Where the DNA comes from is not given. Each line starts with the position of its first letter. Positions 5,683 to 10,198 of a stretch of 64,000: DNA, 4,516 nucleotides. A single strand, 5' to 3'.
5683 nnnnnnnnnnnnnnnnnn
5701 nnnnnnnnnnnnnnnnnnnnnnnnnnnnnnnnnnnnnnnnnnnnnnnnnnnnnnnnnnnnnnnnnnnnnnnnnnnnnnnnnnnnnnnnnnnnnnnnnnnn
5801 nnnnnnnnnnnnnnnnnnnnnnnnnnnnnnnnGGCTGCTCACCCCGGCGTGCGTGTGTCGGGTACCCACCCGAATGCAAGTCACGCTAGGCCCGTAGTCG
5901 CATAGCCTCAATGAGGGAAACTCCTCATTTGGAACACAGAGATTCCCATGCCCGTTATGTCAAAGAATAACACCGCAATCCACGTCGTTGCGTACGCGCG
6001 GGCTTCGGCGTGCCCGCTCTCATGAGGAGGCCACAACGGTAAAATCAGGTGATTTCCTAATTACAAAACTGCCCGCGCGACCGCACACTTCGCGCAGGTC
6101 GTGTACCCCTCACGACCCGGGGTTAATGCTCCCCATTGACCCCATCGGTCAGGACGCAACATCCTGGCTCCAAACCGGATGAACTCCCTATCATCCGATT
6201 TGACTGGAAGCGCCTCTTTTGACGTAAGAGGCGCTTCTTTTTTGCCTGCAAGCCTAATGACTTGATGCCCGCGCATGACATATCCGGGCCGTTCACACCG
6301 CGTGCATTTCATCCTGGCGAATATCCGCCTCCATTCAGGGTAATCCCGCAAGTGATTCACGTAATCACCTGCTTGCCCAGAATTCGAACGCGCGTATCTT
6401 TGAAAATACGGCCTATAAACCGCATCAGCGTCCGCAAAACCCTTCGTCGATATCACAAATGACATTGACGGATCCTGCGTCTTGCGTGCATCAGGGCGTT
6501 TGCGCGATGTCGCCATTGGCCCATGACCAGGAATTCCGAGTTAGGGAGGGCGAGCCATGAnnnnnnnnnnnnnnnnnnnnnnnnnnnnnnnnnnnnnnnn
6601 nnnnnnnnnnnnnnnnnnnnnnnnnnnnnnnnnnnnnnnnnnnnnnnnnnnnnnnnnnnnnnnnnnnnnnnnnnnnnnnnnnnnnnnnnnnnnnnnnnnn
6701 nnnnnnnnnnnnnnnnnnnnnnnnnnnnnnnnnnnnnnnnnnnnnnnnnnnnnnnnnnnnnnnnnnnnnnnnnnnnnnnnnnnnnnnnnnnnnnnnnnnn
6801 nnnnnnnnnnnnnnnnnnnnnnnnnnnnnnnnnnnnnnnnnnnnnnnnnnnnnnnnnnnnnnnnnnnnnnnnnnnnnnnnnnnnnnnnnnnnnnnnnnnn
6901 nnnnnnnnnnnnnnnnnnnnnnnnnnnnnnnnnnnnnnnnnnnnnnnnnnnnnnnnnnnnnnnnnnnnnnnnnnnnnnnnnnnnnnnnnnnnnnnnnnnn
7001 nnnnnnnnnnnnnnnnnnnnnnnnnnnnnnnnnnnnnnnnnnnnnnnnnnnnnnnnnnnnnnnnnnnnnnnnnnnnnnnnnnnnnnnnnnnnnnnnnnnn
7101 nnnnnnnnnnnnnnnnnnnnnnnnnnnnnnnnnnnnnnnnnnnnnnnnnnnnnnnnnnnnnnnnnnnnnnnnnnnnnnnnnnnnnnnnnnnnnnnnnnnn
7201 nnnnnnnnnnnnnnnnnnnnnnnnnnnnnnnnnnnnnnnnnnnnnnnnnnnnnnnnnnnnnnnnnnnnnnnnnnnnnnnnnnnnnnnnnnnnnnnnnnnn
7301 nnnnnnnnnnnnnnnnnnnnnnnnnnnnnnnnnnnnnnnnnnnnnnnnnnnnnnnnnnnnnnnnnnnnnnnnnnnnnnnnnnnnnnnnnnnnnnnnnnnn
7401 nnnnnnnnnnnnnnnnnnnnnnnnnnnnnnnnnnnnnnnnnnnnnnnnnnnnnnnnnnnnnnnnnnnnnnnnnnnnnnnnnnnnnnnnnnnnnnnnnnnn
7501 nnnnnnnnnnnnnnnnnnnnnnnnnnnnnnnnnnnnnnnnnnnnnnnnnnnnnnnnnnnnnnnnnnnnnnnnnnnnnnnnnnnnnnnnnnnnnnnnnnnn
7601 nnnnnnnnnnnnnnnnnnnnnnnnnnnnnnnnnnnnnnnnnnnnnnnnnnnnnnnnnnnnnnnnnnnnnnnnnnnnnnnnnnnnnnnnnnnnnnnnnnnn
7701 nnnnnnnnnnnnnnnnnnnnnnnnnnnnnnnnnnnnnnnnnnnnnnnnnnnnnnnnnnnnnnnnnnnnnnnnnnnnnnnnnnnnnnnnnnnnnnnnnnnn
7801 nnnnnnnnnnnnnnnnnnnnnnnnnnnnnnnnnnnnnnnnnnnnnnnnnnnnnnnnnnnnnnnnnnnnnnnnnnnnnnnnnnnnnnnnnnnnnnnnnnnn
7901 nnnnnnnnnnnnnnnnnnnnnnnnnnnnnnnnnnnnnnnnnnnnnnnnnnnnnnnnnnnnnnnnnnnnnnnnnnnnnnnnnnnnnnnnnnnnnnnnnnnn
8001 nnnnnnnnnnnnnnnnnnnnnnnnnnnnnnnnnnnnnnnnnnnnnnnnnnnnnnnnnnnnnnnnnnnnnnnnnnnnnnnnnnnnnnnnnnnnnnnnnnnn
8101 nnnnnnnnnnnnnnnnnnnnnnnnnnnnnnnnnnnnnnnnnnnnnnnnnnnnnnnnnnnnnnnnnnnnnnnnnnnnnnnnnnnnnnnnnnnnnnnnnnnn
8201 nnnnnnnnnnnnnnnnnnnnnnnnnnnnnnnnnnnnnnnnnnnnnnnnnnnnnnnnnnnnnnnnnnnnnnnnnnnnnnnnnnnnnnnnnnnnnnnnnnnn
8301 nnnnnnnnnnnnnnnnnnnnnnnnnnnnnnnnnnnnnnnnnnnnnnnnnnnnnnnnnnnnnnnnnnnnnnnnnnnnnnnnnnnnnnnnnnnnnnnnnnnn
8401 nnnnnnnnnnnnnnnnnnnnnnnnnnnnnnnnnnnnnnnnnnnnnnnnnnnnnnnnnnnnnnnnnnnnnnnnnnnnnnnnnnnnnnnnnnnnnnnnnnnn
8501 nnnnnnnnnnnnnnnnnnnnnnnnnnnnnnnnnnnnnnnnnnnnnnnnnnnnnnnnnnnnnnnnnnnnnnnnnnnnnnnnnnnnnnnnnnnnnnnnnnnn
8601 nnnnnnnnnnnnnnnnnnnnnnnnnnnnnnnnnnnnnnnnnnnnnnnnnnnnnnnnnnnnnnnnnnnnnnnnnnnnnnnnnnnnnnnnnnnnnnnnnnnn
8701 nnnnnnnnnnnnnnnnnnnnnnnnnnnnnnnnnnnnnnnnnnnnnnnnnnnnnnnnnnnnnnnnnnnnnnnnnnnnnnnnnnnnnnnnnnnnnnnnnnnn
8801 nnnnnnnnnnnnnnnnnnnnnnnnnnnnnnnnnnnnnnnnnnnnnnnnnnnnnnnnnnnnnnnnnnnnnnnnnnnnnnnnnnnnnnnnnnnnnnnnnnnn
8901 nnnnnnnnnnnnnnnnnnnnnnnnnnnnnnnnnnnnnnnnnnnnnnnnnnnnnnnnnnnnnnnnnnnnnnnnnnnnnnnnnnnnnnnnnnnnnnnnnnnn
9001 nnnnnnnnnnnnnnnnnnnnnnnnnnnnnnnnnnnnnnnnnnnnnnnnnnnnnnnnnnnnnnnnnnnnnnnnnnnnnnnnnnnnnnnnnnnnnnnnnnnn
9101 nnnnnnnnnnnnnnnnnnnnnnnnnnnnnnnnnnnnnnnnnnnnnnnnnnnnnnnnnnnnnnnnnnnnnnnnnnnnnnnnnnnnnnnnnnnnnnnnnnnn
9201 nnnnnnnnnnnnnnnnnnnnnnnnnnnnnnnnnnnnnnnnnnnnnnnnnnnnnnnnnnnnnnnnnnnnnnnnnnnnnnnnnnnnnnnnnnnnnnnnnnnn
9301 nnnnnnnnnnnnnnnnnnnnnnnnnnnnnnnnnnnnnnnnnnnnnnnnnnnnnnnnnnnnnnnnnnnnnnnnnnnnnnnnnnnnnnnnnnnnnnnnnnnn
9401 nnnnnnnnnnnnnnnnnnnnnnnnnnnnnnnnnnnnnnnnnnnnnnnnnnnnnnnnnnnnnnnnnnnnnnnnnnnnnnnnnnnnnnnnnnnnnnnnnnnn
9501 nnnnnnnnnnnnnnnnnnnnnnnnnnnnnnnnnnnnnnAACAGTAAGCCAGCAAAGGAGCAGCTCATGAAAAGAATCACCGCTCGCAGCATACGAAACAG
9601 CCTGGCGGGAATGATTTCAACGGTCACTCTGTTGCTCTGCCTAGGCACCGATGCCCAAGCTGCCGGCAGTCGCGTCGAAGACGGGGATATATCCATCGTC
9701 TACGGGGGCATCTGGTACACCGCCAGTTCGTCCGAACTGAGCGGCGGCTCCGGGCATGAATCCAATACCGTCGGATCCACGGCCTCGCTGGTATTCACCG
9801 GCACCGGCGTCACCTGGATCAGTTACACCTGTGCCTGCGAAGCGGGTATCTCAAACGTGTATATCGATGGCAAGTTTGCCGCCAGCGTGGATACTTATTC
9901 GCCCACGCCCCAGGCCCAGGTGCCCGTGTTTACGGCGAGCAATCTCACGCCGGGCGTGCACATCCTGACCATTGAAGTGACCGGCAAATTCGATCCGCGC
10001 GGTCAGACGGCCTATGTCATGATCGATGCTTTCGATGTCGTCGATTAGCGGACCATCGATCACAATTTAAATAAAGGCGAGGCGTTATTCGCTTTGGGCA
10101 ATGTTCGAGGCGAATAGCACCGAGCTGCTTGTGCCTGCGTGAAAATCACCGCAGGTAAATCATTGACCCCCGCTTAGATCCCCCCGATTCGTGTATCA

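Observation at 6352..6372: Same 21-bp palindromic box upstream of two matrix-protein genes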

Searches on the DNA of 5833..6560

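Call 64: search_rna_families(source=window, start=5833, end=6560, threshold=evalue, max_evalue=1)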
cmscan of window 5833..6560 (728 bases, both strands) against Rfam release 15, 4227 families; matches with E-value up to 1: 2.
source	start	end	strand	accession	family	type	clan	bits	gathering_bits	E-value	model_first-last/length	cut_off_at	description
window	6174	6249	+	RF00519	suhB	Gene; sRNA;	CL00108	17.5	41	0.59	1-77/77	no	Makes More Granules Regulator RNA (mmgR)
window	6126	6188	+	RF01973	H19_2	Gene; lncRNA;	-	14.1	50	0.65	1-69/69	no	H19 conserved region 2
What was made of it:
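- Tried and rejected: It covers only the small RNA's last hairpin and terminator (call 64).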

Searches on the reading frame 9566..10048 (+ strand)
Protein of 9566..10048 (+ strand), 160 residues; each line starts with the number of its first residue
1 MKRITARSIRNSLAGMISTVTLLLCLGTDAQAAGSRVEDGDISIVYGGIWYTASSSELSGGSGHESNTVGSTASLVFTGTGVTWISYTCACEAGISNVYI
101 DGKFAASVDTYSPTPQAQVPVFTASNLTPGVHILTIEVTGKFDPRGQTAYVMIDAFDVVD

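Call 6: search_protein_families(library=pfam, proteins=[window:9566-10048:+])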
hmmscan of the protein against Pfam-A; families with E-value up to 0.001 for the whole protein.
window:9566-10048:+ (160 aa): 0 families

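Call 58: search_protein_families(library=ncbifam, proteins=[window:9566-10048:+])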
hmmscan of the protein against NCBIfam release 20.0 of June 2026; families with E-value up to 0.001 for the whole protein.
window:9566-10048:+ (160 aa): 0 families

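Call 66: find_homologous_proteins(query=window:9566-10048:+, max_evalue=1e-20)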
Query window:9566-10048:+ (160 aa): 34 proteins with E <= 1e-20 among 69 candidates.
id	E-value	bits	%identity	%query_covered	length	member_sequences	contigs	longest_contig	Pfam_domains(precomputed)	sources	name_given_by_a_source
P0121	2.0e-98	345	100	100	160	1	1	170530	-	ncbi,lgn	ncbi:MAG: hypothetical protein ACM3ZT_02080 [Bacillota bacterium]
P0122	2.2e-78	280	79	99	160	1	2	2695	-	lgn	-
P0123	4.7e-77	275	78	99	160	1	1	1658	-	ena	-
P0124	3.5e-76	272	78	98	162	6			-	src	-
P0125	3.1e-75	269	75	99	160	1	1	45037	-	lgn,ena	-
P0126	1.5e-74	267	76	98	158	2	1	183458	-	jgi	jgi:hypothetical protein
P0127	3.8e-74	266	76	99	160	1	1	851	-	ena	-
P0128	4.0e-74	266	74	100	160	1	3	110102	-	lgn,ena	-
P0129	4.6e-74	266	85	86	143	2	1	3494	-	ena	-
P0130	4.9e-74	265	76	99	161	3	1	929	-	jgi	jgi:hypothetical protein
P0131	1.5e-73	264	74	100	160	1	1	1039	-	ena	-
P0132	1.5e-73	264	75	99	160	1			-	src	-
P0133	5.0e-73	262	75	99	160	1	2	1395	-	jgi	-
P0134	5.4e-72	259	75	99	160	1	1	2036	-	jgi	-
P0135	6.4e-72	259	75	100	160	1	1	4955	-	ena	-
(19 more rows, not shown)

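Call 67: find_encoding_contigs(protein=P0126, flank=10000, max_places=2)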
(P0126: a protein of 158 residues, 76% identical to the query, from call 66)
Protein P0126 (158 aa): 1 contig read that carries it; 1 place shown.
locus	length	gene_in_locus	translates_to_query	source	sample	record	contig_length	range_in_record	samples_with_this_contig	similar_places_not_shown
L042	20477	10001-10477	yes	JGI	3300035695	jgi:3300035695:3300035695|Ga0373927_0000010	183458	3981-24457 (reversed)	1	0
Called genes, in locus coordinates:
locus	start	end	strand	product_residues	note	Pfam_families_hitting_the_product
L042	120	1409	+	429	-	PF00069:Pkinase, PF07714:PK_Tyr_Ser-Thr, PF03109:ABC1 (faint), PF00027:cNMP_binding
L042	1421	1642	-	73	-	-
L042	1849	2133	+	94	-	-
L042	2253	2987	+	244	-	-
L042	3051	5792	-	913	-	PF00041:fn3 (weak)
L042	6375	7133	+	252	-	-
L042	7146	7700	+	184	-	-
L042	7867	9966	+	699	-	PF19077:Big_13 (faint), PF17996:CE2_N (faint), PF13750:Big_3_3 (faint), PF02494:HYR (faint), PF06832:BiPBP_C (faint), PF17957:Big_7, PF11088:RL11D (faint), PF17957:Big_7, +2 more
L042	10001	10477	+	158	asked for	-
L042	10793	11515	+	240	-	PF00072:Response_reg, PF00486:Trans_reg_C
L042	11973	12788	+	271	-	PF14361:RsbRD_N (weak), PF01740:STAS, PF13466:STAS_2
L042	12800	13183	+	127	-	PF01740:STAS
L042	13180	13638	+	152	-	PF13581:HATPase_c_2, PF02518:HATPase_c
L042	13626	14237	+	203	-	PF07228:SpoIIE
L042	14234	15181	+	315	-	PF08673:RsbU_N, PF07730:HisKA_3, PF13581:HATPase_c_2, PF02518:HATPase_c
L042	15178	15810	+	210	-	PF00072:Response_reg, PF04545:Sigma70_r4 (weak), PF08281:Sigma70_r4_2 (weak), PF00196:GerE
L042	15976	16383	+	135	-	PF01740:STAS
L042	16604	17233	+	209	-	PF00072:Response_reg, PF04545:Sigma70_r4, PF08281:Sigma70_r4_2, PF00196:GerE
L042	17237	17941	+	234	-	PF00072:Response_reg, PF00196:GerE, PF04545:Sigma70_r4 (weak), PF08281:Sigma70_r4_2 (weak)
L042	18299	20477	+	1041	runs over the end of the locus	PF17957:Big_7, PF16656:Pur_ac_phosph_N (weak), PF07953:Toxin_R_bind_N (weak), PF13385:Laminin_G_3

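Call 68: find_encoding_contigs(protein=P0128, flank=10000, max_places=2)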
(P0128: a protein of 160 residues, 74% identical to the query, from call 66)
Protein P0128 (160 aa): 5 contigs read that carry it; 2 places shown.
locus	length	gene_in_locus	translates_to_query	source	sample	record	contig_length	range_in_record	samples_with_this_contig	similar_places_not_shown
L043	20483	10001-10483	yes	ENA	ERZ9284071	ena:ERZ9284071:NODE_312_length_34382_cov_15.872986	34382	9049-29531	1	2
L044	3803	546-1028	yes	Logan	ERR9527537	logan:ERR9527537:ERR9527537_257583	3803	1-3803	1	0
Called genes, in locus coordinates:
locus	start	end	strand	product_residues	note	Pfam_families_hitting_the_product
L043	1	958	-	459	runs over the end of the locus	PF01225:Mur_ligase (weak), PF08245:Mur_ligase_M, PF02875:Mur_ligase_C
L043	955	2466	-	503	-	PF01225:Mur_ligase (weak), PF08245:Mur_ligase_M, PF02875:Mur_ligase_C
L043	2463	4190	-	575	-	PF03717:PBP_dimer, PF21922:PBP_dimer_2 (faint), PF00905:Transpeptidase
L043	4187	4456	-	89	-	PF04999:FtsL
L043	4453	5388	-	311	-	PF01795:Methyltransf_5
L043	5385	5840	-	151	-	PF02381:MraZ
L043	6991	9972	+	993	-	PF17996:CE2_N (faint), PF19077:Big_13 (faint), PF13750:Big_3_3 (faint), PF17957:Big_7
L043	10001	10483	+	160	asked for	-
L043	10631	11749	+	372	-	PF17996:CE2_N (faint), PF17957:Big_7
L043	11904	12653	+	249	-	PF00072:Response_reg, PF00486:Trans_reg_C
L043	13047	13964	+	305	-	PF01740:STAS, PF13466:STAS_2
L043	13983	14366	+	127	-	PF01740:STAS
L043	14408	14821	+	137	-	PF13581:HATPase_c_2, PF02518:HATPase_c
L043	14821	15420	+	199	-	PF07228:SpoIIE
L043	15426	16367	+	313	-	PF08673:RsbU_N, PF07730:HisKA_3 (weak), PF13581:HATPase_c_2 (weak), PF02518:HATPase_c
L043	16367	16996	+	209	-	PF00072:Response_reg, PF00196:GerE, PF04545:Sigma70_r4 (weak), PF08281:Sigma70_r4_2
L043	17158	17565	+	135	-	PF01740:STAS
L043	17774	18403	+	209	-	PF00072:Response_reg, PF04545:Sigma70_r4, PF00196:GerE, PF08281:Sigma70_r4_2, PF13384:HTH_23 (faint)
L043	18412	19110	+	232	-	PF00072:Response_reg, PF00196:GerE, PF08281:Sigma70_r4_2 (weak)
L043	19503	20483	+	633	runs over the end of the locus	PF17957:Big_7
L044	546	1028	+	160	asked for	-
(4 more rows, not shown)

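Call 69: find_encoding_contigs(protein=P0125, flank=10000, max_places=2)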
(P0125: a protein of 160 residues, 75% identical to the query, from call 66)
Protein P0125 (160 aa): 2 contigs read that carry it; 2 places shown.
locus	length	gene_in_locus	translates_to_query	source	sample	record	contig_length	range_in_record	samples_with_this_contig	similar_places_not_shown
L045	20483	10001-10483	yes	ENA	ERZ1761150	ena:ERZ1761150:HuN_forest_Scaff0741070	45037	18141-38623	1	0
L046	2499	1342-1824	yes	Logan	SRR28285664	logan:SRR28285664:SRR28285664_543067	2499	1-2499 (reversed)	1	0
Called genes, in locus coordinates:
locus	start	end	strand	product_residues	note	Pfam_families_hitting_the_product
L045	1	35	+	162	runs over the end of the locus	-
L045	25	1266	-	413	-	PF03486:HI0933_like, PF22780:HI0933_like_1st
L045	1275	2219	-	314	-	PF01145:Band_7, PF16200:Band_7_C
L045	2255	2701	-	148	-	-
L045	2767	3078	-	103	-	PF03992:ABM (faint)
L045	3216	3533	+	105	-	-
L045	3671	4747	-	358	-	PF00483:NTP_transferase, PF22640:ManC_GMP_beta-helix, PF01050:MannoseP_isomer, PF07883:Cupin_2 (faint)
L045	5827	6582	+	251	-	-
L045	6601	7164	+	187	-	-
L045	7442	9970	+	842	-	PF17996:CE2_N (faint), PF19077:Big_13 (faint), PF13750:Big_3_3 (faint), PF17957:Big_7, PF00028:Cadherin (faint), PF17957:Big_7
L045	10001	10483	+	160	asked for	-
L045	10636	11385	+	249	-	PF00072:Response_reg, PF00486:Trans_reg_C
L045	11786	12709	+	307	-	PF14361:RsbRD_N (weak), PF01740:STAS, PF13466:STAS_2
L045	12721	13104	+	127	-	PF01740:STAS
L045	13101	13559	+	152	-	PF13581:HATPase_c_2, PF02518:HATPase_c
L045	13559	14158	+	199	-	PF07228:SpoIIE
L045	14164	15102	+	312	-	PF08673:RsbU_N, PF07730:HisKA_3, PF13581:HATPase_c_2, PF02518:HATPase_c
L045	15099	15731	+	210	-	PF00072:Response_reg, PF04545:Sigma70_r4 (weak), PF08281:Sigma70_r4_2 (weak), PF00196:GerE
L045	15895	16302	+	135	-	PF01740:STAS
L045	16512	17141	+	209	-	PF00072:Response_reg, PF04545:Sigma70_r4 (weak), PF08281:Sigma70_r4_2, PF00196:GerE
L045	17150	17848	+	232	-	PF00072:Response_reg, PF00196:GerE, PF08281:Sigma70_r4_2 (weak)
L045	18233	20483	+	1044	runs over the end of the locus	PF17957:Big_7, PF16656:Pur_ac_phosph_N (weak), PF13385:Laminin_G_3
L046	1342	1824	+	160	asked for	-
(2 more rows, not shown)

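Call 75: find_encoding_contigs(protein=P0129, flank=5000, max_places=3)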
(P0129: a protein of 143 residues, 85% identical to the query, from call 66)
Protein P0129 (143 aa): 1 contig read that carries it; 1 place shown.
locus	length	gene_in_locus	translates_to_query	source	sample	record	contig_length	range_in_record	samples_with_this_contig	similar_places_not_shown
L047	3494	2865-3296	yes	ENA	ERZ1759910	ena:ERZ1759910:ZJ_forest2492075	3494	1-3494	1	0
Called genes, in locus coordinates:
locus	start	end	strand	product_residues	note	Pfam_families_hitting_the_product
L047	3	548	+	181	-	?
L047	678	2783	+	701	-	PF17996:CE2_N (faint), PF19077:Big_13 (faint), PF13750:Big_3_3 (faint), PF02494:HYR (faint), PF06832:BiPBP_C (faint), PF17957:Big_7, PF11797:WxLIP_HBD (faint), PF17957:Big_7, +2 more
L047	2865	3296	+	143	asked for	-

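Call 76: find_encoding_contigs(protein=P0122, flank=5000, max_places=3)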
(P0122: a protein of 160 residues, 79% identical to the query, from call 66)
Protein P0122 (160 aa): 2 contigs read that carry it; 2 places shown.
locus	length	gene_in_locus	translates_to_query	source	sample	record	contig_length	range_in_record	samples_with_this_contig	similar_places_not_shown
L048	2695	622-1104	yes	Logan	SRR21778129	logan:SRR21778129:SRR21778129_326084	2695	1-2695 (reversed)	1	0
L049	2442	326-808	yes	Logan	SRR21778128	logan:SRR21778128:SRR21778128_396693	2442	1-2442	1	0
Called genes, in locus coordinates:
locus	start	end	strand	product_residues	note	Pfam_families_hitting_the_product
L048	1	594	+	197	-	?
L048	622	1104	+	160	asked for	-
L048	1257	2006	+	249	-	PF00072:Response_reg, PF00486:Trans_reg_C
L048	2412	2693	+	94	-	?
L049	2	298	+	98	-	?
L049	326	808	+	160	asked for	-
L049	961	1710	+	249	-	PF00072:Response_reg, PF00486:Trans_reg_C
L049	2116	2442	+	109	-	?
